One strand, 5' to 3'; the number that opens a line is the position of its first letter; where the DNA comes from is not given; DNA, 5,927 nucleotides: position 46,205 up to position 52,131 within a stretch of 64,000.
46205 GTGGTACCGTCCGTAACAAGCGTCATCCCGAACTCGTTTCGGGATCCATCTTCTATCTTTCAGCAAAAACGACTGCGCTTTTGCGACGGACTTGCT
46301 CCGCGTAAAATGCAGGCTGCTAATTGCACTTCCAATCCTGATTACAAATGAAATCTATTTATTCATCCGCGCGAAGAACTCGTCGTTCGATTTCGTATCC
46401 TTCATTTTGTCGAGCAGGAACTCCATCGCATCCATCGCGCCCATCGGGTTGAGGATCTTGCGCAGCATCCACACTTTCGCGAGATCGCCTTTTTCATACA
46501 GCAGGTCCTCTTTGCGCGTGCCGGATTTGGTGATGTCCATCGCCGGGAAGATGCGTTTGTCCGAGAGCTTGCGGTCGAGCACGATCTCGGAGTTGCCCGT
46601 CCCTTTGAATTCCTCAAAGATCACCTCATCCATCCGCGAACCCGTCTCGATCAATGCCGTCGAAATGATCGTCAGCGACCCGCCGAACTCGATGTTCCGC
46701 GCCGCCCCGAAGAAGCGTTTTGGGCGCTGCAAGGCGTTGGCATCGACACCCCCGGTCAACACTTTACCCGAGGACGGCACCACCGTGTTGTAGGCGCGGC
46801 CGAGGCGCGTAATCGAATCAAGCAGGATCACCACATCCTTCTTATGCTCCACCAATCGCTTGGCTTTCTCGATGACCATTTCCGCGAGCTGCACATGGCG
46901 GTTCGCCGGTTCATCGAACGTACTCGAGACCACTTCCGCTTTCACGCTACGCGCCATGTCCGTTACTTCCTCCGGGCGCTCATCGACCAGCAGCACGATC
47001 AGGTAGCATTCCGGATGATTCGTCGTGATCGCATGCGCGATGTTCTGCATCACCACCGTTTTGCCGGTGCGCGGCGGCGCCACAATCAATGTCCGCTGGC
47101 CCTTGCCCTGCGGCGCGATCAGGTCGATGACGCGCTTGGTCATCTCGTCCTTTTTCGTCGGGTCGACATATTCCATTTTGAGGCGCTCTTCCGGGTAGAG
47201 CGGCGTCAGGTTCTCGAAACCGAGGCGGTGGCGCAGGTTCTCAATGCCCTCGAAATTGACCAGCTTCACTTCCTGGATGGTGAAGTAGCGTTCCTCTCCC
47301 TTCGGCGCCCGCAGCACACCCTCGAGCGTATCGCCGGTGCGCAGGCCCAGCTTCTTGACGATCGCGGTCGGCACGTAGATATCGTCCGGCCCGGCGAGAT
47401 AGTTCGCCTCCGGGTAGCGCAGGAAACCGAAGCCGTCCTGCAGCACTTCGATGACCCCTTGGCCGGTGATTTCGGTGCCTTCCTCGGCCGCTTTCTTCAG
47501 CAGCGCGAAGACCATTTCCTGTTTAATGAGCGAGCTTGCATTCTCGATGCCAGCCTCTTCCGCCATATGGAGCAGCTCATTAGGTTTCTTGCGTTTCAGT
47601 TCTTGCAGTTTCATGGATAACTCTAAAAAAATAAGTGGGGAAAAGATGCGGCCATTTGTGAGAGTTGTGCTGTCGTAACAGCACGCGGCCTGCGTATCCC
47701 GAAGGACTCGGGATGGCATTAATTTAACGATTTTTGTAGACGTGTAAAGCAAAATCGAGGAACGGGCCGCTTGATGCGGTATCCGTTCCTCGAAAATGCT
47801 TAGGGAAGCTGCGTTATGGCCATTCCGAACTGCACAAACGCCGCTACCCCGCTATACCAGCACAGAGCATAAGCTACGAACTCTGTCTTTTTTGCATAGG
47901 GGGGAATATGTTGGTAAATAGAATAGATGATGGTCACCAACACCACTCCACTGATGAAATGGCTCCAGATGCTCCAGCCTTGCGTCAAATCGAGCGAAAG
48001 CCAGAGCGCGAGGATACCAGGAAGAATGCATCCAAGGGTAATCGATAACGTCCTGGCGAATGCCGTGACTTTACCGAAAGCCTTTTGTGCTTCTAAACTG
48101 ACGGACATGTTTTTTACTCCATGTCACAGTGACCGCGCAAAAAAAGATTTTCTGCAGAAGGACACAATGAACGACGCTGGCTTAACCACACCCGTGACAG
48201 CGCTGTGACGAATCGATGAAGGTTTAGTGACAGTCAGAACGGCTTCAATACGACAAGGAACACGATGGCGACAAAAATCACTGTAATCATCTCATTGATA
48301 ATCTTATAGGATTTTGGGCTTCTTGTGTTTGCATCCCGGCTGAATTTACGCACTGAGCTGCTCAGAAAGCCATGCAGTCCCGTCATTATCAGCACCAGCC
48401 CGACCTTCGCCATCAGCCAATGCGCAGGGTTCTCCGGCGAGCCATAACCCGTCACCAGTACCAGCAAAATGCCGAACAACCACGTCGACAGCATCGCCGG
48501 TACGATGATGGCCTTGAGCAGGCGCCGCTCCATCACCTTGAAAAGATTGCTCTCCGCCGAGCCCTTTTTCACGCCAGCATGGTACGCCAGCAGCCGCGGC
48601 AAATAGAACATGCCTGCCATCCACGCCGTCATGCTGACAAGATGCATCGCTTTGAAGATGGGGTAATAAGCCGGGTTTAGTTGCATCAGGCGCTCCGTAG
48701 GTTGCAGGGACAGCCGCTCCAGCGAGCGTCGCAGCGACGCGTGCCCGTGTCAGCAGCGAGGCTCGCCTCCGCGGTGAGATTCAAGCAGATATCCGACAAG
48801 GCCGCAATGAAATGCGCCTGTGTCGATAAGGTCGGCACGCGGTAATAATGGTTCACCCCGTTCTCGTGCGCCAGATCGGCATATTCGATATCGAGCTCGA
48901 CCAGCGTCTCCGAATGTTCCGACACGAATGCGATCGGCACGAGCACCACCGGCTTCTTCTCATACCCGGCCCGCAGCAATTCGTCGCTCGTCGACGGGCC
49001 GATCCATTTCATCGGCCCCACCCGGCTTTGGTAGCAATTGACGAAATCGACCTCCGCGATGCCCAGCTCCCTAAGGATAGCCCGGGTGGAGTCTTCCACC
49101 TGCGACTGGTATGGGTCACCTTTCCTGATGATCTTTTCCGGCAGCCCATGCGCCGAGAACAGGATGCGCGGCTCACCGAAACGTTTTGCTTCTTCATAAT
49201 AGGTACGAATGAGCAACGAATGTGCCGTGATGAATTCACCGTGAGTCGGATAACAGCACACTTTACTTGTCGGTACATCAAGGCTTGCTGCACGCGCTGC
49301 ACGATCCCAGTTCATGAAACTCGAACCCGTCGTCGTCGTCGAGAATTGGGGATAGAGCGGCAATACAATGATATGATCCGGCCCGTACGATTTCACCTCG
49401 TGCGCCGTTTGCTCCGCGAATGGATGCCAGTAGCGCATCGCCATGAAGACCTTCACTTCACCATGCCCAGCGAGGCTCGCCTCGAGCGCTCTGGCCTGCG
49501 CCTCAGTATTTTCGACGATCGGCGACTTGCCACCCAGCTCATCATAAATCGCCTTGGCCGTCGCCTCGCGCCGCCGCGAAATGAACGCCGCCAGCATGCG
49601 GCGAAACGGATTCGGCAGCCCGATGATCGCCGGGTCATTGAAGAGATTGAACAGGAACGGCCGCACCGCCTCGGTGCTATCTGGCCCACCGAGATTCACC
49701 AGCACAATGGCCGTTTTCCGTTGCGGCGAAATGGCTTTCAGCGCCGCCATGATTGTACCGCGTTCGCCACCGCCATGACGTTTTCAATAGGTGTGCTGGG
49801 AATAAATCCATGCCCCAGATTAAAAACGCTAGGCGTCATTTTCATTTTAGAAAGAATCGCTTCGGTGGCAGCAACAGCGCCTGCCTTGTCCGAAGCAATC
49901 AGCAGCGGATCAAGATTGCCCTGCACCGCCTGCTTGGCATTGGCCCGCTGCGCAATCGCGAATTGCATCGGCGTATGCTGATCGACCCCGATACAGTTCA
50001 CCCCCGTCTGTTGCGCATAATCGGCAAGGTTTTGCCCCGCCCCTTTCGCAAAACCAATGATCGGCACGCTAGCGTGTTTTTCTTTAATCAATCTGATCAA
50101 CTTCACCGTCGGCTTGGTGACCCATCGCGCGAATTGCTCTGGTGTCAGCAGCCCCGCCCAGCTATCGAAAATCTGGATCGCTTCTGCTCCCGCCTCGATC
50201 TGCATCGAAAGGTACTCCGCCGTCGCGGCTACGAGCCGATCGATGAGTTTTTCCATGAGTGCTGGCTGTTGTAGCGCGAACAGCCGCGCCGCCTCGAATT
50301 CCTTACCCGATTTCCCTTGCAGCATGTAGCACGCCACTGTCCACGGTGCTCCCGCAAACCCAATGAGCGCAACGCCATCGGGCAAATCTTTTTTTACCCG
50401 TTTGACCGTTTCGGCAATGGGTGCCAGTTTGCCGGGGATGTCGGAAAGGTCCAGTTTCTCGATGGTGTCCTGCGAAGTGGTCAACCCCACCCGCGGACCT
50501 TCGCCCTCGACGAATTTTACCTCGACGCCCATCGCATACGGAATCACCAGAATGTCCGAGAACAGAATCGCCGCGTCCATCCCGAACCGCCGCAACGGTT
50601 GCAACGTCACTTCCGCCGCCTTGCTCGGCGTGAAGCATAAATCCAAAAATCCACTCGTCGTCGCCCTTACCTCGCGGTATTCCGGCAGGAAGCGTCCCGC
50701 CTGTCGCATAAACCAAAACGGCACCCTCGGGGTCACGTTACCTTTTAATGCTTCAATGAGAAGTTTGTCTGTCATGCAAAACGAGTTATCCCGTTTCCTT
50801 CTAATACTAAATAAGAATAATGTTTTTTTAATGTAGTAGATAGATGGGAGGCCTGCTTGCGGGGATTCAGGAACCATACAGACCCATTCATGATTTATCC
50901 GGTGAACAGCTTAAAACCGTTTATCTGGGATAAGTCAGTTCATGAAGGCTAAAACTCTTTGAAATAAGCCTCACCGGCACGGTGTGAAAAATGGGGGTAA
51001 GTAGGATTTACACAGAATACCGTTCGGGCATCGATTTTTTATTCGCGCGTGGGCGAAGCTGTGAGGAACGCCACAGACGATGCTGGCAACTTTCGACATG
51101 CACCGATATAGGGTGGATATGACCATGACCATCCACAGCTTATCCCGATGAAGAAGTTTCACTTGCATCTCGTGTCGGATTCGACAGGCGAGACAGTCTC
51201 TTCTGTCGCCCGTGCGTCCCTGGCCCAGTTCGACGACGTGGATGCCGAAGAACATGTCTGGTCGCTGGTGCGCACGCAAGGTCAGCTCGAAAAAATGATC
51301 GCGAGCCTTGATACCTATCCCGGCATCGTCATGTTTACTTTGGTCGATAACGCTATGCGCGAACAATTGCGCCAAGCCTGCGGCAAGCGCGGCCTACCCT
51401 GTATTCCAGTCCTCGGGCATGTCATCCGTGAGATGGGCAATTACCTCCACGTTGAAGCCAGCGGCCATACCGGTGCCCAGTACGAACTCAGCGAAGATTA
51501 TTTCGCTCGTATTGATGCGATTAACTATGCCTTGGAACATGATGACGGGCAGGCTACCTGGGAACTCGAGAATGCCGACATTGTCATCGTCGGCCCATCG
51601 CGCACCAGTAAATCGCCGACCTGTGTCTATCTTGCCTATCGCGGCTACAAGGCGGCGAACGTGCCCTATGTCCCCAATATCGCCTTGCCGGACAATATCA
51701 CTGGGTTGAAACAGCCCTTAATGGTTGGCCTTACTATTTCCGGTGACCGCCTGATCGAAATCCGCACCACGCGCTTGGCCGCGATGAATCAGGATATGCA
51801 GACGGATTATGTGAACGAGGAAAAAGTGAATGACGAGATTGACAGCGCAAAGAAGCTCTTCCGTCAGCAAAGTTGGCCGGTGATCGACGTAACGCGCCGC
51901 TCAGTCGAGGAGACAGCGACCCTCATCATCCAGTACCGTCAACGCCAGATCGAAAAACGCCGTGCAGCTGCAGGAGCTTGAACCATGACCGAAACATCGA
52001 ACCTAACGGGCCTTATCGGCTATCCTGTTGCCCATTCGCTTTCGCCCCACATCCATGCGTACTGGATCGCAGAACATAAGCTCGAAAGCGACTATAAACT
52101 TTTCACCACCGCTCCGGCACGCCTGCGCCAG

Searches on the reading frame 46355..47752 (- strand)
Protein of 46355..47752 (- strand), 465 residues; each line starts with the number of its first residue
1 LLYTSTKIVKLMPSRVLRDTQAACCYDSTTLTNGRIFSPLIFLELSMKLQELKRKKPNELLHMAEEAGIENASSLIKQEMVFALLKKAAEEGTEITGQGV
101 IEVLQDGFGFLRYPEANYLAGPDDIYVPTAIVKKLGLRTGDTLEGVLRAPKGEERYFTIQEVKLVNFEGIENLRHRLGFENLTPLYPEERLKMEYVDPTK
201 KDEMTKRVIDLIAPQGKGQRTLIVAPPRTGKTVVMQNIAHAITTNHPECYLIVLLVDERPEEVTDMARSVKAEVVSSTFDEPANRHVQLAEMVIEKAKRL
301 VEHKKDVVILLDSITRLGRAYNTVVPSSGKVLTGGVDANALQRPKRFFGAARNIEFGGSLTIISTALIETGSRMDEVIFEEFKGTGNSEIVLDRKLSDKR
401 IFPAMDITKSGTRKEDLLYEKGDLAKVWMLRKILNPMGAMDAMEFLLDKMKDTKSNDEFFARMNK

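Call 66: search_protein_families(library=pfam, proteins=[window:46355-47752:-], max_evalue=0.00001)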
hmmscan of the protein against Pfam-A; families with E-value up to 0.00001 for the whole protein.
window:46355-47752:- (465 aa): 3 families
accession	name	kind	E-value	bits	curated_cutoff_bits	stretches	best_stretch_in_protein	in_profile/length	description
PF00006.31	ATP-synt_ab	-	1.2e-26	94.2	29.5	1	207-410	3-211/213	ATP synthase alpha/beta family, nucleotide-binding domain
PF07497.18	Rho_RNA_bind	-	2.3e-24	85.4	27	1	98-169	2-71/73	Rho termination factor, RNA-binding domain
PF07498.18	Rho_N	-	1.3e-13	51.1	24.9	1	51-92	1-42/43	Rho termination factor, N-terminal domain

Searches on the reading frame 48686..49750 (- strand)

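Call 66: search_protein_families(library=pfam, proteins=[window:48686-49750:-], max_evalue=0.00001)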
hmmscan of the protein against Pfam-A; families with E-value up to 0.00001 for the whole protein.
window:48686-49750:- (354 aa): 1 family
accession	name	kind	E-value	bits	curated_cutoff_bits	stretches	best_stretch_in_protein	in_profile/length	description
PF00762.24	Ferrochelatase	-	3.2e-107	358.6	27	1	12-322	1-313/317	Ferrochelatase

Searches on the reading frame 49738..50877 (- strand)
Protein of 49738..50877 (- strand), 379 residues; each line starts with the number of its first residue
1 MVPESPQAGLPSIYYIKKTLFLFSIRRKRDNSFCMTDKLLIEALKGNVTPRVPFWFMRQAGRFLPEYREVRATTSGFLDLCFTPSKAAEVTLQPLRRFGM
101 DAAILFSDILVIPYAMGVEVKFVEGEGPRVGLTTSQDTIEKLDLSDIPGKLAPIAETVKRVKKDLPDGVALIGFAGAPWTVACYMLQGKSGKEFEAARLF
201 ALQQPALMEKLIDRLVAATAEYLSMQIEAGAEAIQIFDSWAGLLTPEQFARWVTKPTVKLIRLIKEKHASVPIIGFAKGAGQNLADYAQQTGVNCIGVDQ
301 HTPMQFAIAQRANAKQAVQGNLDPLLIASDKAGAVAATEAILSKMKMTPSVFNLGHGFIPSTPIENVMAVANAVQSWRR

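Call 66: search_protein_families(library=pfam, proteins=[window:49738-50877:-], max_evalue=0.00001)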
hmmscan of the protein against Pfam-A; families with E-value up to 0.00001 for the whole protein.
window:49738-50877:- (379 aa): 1 family
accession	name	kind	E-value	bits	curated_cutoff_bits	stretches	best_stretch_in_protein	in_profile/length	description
PF01208.23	URO-D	-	1.2e-114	383.4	23.9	1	36-377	2-346/346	Uroporphyrinogen decarboxylase (URO-D)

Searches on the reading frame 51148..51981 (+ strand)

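Call 66: search_protein_families(library=pfam, proteins=[window:51148-51981:+], max_evalue=0.00001)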
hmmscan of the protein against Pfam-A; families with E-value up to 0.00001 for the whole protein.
window:51148-51981:+ (277 aa): 1 family
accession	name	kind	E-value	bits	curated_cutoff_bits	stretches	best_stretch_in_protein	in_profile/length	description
PF03618.20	Kinase-PPPase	-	1.6e-89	300.4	23.5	1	6-261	1-256/256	Kinase/pyrophosphorylase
